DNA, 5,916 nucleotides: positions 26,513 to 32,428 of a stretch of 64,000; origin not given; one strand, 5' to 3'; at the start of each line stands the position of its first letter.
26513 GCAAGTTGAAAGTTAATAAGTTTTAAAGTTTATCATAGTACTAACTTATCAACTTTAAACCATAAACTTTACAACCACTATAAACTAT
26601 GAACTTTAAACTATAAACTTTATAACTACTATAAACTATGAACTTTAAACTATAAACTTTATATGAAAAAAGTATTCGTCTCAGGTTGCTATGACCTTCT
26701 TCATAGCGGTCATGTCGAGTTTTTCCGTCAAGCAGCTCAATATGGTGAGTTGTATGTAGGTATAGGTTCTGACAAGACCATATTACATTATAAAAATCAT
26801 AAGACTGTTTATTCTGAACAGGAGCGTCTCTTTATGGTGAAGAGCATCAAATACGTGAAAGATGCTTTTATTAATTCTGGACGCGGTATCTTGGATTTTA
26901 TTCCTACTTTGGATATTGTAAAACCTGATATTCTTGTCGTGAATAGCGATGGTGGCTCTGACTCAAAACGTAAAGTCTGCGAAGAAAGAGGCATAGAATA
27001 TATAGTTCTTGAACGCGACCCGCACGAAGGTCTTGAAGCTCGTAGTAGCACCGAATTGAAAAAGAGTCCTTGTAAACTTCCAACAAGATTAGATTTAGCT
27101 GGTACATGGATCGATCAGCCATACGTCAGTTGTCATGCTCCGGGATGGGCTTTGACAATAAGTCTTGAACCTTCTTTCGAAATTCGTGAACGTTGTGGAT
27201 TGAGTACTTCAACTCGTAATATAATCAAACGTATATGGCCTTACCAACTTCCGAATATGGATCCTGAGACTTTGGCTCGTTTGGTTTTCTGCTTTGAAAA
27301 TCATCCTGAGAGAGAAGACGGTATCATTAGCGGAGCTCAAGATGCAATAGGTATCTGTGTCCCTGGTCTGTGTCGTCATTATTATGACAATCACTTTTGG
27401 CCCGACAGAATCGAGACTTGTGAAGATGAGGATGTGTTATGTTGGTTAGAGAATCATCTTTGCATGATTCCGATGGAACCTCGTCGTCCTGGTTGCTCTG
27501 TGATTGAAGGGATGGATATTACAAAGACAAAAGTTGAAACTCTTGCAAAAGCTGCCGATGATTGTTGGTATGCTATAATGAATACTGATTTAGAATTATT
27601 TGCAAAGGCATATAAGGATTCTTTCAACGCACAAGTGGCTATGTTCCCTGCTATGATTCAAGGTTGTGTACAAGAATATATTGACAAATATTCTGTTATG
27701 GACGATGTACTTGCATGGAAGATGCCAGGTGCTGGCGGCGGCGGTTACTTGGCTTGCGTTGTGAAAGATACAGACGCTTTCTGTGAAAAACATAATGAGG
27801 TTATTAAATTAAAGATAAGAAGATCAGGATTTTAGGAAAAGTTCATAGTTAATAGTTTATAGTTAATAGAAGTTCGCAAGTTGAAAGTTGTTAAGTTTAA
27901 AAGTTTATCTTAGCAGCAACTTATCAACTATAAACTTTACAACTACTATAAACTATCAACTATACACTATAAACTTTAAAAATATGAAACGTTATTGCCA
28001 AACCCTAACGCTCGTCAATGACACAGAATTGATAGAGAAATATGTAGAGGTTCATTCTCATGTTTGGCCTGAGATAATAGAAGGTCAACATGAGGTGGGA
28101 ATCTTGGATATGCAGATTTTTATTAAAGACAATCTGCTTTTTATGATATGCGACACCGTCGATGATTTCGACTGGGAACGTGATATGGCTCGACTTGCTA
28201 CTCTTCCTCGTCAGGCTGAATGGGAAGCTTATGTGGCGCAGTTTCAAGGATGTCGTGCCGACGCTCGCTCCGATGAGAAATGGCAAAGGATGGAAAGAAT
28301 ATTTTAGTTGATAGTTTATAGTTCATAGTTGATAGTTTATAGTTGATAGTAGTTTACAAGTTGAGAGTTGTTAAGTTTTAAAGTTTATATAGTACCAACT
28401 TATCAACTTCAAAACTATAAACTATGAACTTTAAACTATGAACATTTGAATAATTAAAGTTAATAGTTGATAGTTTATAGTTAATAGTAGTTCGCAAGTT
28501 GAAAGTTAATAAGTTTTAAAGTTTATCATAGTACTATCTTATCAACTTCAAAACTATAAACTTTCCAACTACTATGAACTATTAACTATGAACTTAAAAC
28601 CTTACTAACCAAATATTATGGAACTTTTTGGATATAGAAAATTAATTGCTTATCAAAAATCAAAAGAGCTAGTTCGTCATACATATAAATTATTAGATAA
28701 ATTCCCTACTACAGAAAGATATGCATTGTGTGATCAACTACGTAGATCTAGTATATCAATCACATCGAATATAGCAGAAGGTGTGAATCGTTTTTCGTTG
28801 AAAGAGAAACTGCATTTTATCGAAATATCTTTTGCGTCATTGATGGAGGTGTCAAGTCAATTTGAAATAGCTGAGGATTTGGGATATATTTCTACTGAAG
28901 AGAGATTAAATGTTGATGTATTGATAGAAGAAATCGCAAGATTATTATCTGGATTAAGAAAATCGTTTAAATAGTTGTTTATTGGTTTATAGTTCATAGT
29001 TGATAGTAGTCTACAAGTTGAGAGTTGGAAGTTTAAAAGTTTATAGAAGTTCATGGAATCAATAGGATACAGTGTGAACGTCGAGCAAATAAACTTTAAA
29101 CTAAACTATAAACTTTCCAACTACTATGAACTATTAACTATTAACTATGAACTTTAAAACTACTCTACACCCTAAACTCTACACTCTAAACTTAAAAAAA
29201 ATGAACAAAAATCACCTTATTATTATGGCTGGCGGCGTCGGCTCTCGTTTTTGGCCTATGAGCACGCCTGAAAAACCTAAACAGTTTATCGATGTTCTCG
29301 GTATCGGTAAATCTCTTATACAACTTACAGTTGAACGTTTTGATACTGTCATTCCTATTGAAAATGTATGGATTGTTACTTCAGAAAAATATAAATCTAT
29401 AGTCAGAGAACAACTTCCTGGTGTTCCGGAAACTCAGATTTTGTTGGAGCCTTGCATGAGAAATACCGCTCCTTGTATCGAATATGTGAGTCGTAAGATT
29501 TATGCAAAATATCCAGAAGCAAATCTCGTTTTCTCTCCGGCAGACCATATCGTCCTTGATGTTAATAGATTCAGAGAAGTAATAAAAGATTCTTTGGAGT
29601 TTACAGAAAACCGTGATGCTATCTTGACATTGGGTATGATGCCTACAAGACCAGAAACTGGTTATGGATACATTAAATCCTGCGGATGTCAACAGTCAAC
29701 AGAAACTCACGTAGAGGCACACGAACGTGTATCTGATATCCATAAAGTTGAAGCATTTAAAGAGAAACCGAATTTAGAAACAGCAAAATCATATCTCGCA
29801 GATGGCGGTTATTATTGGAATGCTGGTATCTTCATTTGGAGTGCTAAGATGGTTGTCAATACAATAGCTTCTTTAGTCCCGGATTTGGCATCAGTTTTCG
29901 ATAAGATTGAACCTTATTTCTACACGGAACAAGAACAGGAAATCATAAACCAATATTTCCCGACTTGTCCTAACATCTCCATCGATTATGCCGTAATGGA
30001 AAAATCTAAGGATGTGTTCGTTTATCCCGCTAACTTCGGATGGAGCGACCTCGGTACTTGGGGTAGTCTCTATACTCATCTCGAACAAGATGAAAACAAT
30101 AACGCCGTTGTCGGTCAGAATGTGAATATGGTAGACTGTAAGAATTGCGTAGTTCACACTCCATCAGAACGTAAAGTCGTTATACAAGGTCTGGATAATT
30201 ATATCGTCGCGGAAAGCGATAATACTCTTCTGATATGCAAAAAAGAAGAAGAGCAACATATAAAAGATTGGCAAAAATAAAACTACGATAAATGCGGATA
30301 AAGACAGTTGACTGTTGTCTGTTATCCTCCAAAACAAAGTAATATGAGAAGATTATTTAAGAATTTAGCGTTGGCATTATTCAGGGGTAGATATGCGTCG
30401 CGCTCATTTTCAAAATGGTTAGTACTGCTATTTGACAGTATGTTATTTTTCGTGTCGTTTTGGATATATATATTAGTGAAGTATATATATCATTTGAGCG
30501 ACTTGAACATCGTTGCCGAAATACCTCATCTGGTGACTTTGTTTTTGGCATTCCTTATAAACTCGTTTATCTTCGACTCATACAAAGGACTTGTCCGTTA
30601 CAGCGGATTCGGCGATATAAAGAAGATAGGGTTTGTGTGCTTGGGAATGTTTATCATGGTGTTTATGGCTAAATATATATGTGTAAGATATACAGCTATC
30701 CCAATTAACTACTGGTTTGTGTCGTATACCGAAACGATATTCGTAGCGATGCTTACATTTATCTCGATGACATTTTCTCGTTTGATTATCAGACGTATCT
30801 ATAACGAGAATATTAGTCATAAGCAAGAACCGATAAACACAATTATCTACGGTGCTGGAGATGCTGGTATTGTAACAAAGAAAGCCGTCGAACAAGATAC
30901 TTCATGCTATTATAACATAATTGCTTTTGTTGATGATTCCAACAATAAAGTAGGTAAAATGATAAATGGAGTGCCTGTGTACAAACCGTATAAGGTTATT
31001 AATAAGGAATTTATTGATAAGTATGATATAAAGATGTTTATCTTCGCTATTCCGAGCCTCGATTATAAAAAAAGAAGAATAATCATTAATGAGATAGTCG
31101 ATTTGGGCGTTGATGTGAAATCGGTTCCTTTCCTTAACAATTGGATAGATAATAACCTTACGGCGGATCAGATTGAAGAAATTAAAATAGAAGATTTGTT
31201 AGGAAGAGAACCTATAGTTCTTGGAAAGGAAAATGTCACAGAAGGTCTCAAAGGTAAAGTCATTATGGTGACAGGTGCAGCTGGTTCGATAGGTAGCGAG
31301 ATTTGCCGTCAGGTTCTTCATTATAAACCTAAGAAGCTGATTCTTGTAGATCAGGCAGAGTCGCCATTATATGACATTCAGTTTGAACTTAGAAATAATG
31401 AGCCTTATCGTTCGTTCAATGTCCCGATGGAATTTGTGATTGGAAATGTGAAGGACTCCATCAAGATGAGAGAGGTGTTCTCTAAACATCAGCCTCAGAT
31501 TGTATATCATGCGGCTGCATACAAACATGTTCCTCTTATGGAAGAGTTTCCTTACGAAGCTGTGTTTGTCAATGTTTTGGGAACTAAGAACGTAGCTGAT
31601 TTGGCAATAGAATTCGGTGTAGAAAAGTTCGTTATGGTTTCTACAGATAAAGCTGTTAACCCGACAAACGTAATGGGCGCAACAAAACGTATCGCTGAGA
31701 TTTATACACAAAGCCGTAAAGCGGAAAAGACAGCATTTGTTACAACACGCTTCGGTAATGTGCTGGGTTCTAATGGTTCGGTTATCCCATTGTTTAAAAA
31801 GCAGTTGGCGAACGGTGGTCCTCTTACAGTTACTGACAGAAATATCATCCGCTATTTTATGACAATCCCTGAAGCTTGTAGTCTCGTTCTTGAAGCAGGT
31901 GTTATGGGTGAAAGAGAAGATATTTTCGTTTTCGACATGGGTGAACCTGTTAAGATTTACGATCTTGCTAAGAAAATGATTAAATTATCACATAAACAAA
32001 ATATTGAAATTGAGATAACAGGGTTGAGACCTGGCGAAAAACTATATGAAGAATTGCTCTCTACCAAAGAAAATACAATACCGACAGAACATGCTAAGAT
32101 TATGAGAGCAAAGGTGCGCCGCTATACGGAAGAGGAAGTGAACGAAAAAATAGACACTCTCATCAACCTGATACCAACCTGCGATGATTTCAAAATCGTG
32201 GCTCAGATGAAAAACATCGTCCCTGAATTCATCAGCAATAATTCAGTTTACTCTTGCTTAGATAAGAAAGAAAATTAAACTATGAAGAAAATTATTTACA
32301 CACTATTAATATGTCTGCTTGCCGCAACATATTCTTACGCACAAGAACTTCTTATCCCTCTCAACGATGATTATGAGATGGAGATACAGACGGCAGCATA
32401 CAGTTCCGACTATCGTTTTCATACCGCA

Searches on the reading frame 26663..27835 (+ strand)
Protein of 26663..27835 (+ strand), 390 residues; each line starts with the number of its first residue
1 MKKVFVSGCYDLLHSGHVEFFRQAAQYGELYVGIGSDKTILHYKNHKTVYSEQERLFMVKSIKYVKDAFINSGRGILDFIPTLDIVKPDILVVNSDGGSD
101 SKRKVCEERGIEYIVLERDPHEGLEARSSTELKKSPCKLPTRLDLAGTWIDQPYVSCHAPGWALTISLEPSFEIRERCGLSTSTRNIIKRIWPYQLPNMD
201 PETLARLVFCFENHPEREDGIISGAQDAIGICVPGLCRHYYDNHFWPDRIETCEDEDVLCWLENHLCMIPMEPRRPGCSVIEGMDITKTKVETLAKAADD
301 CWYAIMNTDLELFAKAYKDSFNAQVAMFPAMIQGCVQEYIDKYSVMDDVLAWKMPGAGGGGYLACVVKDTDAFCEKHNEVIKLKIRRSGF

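Call 59: search_protein_families(library=pfam, proteins=[window:26663-27835:+], max_evalue=0.00001)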
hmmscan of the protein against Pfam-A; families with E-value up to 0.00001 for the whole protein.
window:26663-27835:+ (390 aa): 1 family
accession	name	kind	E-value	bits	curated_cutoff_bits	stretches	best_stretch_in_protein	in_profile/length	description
PF01467.32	CTP_transf_like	-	3.4e-15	56.8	21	1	6-132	2-102/133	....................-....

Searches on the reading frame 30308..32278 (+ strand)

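Call 59: search_protein_families(library=pfam, proteins=[window:30308-32278:+], max_evalue=0.00001)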
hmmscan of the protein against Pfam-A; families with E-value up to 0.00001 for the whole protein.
window:30308-32278:+ (656 aa): 7 families
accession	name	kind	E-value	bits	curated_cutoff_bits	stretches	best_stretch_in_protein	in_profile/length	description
PF02719.21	Polysacc_synt_2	-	2.3e-120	401.7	20.2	1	319-602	1-292/293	Polysaccharide biosynthesis protein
PF01370.27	Epimerase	-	6.7e-23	81.8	20.9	1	319-528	1-222/240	NAD dependent epimerase/dehydratase family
PF16363.11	GDP_Man_Dehyd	-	9.2e-16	58.6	27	1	320-448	1-131/332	GDP-mannose 4,6 dehydratase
PF04321.23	RmlD_sub_bind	-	4.3e-14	52.7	27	1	319-511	3-178/287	RmlD substrate binding domain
PF01073.25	3Beta_HSD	-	1.1e-11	44.7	22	1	320-453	1-123/280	3-beta hydroxysteroid dehydrogenase/isomerase family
PF13727.12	CoA_binding_3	-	2.3e-06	28.1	25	1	115-274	33-175/175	CoA-binding domain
PF07993.18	NAD_binding_4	-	3.1e-06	27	20.1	1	321-467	1-157/258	Male sterility protein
